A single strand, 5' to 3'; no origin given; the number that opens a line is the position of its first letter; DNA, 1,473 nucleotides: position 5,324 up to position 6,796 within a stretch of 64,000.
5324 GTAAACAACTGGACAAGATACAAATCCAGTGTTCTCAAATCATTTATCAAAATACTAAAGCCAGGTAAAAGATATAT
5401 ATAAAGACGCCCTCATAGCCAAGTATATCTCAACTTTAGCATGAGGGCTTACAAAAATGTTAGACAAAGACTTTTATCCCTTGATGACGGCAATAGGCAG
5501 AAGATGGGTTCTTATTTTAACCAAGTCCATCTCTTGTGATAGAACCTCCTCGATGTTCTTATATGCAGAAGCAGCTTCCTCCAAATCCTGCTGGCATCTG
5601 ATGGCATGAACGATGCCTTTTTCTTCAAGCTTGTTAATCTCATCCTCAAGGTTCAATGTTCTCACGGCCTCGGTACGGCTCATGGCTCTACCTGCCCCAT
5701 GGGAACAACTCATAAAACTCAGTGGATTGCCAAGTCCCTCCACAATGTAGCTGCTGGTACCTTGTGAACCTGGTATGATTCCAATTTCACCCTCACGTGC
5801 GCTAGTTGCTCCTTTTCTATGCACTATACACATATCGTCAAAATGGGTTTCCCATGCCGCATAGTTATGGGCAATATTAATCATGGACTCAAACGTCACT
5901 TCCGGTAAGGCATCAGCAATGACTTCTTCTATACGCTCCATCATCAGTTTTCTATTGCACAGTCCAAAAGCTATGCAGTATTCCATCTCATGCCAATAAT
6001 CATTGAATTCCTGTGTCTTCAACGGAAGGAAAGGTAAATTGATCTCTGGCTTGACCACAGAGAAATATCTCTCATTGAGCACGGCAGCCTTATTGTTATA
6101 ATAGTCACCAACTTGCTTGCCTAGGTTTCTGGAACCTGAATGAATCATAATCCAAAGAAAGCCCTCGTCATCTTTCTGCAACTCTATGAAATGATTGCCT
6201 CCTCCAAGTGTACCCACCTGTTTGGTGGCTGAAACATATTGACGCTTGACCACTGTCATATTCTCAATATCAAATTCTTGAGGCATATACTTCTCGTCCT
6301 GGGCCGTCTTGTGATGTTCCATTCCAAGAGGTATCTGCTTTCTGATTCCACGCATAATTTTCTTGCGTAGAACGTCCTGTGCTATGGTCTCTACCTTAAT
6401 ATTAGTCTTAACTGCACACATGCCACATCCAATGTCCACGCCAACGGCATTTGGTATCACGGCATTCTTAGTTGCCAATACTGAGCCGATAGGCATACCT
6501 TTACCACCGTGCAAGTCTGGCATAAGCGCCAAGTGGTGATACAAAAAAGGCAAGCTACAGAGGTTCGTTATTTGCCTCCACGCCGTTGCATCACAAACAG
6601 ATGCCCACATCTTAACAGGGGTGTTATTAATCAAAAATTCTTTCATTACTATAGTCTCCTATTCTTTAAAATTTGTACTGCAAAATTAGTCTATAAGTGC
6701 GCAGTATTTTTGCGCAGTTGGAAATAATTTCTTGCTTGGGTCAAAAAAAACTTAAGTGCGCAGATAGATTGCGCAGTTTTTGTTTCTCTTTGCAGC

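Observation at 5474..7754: rtcB RNA ligase in a mobile element, preceded by two uncharacterised ORFs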

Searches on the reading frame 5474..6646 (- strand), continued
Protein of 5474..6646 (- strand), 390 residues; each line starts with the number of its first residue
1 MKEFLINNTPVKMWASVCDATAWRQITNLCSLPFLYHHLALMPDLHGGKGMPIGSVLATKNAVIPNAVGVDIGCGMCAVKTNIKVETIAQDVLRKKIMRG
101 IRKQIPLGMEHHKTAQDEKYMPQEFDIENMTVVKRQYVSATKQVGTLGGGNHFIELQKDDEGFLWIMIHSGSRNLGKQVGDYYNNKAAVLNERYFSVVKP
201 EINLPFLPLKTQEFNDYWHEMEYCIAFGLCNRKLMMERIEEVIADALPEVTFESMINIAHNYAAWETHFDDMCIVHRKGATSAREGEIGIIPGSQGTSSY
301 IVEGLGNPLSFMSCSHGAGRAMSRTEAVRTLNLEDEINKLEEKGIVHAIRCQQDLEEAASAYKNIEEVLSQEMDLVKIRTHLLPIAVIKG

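Call 77: find_encoding_contigs(protein=P0307, flank=10000, max_places=3)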
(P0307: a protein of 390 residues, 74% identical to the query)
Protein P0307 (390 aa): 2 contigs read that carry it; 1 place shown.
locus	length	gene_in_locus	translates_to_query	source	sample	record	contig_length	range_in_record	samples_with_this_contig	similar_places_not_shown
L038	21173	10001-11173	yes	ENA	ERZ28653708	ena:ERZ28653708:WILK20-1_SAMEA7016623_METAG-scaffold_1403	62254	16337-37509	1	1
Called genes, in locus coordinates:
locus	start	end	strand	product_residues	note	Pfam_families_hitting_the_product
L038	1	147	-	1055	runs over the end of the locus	PF00580:UvrD-helicase, PF13245:AAA_19, PF13361:UvrD_C, PF13538:UvrD_C_2 (faint), PF12705:PDDEXK_1 (faint)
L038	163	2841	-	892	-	PF12705:PDDEXK_1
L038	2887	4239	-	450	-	PF09903:DUF2130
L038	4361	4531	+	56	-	-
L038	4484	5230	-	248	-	PF01966:HD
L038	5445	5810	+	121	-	PF17854:FtsK_alpha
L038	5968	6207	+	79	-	-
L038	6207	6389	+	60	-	-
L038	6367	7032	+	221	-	PF09397:FtsK_gamma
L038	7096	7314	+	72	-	-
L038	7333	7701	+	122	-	-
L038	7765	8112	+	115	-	-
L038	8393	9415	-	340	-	PF13280:WYL, PF25583:WCX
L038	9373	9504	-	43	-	-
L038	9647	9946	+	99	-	-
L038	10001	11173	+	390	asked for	PF01139:RtcB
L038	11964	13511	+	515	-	PF05731:TROVE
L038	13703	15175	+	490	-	-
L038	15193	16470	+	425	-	-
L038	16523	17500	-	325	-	-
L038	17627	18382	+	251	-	-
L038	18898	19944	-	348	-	-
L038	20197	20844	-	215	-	PF08719:NADAR (weak)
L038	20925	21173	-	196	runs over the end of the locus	PF08719:NADAR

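Call 78: find_encoding_contigs(protein=P0284, flank=10000, max_places=3)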
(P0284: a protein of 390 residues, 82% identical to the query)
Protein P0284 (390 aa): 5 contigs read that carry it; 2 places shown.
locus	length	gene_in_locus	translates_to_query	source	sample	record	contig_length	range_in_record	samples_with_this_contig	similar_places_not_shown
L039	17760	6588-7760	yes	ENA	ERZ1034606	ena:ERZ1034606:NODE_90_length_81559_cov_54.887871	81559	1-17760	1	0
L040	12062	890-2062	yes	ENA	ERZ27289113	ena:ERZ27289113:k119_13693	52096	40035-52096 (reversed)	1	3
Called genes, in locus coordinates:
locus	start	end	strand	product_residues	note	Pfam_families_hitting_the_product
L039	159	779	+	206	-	PF14059:DUF4251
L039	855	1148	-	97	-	-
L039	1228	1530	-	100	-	PF13657:Couple_hipA (weak)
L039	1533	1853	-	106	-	PF13560:HTH_31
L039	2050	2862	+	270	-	PF01183:Glyco_hydro_25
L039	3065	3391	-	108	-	-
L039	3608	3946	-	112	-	-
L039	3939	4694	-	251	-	PF02110:HK, PF01256:Carb_kinase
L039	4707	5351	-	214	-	-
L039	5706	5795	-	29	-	-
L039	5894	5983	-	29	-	-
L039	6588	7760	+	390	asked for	PF01139:RtcB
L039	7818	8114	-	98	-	PF13443:HTH_26 (weak)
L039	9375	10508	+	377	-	PF25200:DUF7833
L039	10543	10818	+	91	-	-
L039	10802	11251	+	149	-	-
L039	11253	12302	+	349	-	-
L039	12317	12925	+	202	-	-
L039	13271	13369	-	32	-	-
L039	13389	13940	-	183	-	-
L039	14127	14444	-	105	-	-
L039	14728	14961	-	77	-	-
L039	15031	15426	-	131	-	-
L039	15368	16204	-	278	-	-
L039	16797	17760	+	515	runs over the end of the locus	-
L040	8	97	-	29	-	-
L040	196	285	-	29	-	-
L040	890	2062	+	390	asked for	PF01139:RtcB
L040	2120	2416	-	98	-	PF13443:HTH_26 (weak)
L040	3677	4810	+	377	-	PF25200:DUF7833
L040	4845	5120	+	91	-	-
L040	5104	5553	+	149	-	-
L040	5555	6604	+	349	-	-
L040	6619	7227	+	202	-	-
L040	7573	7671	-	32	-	-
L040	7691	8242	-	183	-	-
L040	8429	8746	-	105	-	-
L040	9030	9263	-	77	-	-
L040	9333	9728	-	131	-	-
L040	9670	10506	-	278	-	-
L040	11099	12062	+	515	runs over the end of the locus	-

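Call 80: search_protein_families(library=pfam, proteins=[L039:16797-17759:+, L038:9647-9946:+, L038:13703-15175:+, L038:15193-16470:+, L038:8393-9415:-], max_evalue=0.01)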
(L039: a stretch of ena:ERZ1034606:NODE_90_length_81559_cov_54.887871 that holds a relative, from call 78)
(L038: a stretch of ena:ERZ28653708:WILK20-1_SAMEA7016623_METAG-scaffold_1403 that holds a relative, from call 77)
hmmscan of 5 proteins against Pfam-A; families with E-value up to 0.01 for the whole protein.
L039:16797-17759:+ (321 aa): 0 families

L038:9647-9946:+ (99 aa): 1 family
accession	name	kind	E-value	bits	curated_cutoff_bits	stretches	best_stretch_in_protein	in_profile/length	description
PF05942.16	PaREP1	-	0.0053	17.1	24.4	0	6-29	8-31/115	Archaeal PaREP1/PaREP8 family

L038:13703-15175:+ (490 aa): 0 families

L038:15193-16470:+ (425 aa): 0 families

L038:8393-9415:- (340 aa): 2 families
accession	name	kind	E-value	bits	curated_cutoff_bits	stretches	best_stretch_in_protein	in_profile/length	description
PF13280.12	WYL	-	1.1e-09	38.6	21.8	1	155-222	2-69/70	WYL domain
PF25583.1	WCX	-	1.5e-08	35.3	23.9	1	257-333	5-76/76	WCX domain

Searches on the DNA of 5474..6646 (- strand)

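Call 48: search_rna_families(sources=[L027, L034], threshold=gathering)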
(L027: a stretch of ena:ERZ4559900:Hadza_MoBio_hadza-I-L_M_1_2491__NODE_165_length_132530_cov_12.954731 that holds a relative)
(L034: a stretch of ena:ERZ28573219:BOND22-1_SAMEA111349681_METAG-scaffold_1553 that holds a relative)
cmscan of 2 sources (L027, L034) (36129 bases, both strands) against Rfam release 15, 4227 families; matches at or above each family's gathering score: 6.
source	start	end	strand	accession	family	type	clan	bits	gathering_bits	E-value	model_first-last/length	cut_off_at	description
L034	16570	16642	-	RF00005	tRNA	Gene; tRNA;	CL00001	68.9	29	3.5e-13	1-71/71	no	tRNA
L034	16493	16564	-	RF00005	tRNA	Gene; tRNA;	CL00001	68.6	29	4.4e-13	1-71/71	no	tRNA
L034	16817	16891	-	RF00005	tRNA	Gene; tRNA;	CL00001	57.3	29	5.5e-10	1-71/71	no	tRNA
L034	16724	16809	-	RF00005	tRNA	Gene; tRNA;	CL00001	56.8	29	7.6e-10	1-71/71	no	tRNA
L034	16898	16982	-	RF00005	tRNA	Gene; tRNA;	CL00001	48.1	29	1.9e-07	1-71/71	no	tRNA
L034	16648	16717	-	RF00005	tRNA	Gene; tRNA;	CL00001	29.5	29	0.024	1-71/71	no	tRNA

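Call 79: search_rna_families(sources=[L038, L039, L031], threshold=gathering)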
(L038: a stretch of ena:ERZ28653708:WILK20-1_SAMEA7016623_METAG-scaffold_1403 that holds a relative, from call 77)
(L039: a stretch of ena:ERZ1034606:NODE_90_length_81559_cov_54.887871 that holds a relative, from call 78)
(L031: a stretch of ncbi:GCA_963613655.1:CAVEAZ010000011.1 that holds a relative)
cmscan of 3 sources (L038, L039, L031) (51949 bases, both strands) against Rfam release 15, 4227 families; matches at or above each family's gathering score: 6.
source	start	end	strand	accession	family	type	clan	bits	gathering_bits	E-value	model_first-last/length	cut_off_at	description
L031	10331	10403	-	RF00005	tRNA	Gene; tRNA;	CL00001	67.7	29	1.1e-12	1-71/71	no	tRNA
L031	10569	10643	-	RF00005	tRNA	Gene; tRNA;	CL00001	59.1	29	2.6e-10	1-71/71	no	tRNA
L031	10413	10483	-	RF00005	tRNA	Gene; tRNA;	CL00001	57.3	29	7.8e-10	1-71/71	no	tRNA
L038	11488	11564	+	RF02541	LSU_rRNA_bacteria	Gene; rRNA;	CL00112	54.1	50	2.2e-13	1081-1156/2925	no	Bacterial large subunit ribosomal RNA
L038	20079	20189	-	RF01725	SAM-I-IV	Cis-reg; riboswitch;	CL00012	53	41.1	6e-06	1-99/99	no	SAM-I/IV (S-adenosyl methionine) riboswitch aptamer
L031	5477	5602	+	RF00005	tRNA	Gene; tRNA;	CL00001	39.2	29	7.5e-05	1-71/71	no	tRNA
